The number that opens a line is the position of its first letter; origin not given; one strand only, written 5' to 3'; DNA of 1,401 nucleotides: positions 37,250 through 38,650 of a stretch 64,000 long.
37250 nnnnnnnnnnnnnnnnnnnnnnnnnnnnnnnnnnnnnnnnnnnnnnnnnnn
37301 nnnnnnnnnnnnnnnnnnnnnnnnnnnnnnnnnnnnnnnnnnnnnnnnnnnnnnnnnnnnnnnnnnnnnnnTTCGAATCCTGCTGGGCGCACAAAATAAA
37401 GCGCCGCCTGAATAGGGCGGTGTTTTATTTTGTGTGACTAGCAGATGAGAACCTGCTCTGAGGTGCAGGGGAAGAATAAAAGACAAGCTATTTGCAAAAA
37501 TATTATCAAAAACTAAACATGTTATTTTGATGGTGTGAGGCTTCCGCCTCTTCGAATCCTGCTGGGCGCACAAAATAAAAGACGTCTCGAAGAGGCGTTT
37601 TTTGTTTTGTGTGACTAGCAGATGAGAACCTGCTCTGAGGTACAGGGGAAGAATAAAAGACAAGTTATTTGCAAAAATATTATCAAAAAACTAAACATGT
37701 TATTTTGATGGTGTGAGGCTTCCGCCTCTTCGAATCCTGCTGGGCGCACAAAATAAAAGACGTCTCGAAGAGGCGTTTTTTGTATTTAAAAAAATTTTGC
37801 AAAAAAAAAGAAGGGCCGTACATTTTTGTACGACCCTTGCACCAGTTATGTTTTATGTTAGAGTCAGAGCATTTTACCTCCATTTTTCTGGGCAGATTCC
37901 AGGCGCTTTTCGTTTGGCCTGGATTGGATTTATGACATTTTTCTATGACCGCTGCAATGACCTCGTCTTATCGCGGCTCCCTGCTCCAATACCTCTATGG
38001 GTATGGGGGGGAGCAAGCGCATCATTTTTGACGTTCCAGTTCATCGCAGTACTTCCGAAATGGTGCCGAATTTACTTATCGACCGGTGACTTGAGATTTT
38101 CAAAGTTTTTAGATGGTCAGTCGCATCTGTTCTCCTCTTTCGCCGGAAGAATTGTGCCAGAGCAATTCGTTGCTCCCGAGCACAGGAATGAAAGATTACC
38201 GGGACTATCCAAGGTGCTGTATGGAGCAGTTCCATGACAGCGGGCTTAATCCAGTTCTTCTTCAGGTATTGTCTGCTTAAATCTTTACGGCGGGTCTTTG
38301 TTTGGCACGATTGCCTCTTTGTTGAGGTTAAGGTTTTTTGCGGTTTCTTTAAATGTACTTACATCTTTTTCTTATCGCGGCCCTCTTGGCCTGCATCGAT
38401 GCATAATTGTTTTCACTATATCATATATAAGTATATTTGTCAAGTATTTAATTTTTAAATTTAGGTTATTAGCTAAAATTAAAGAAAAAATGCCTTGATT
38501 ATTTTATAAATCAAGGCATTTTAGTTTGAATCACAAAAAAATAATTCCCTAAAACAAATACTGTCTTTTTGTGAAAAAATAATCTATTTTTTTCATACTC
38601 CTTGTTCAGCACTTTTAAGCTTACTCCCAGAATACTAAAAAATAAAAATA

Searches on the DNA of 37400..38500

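Call 86: search_rna_families(source=window, start=37400, end=38500, threshold=evalue, max_evalue=0.1)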
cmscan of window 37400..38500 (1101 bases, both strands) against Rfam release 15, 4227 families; matches with E-value up to 0.1: 0.
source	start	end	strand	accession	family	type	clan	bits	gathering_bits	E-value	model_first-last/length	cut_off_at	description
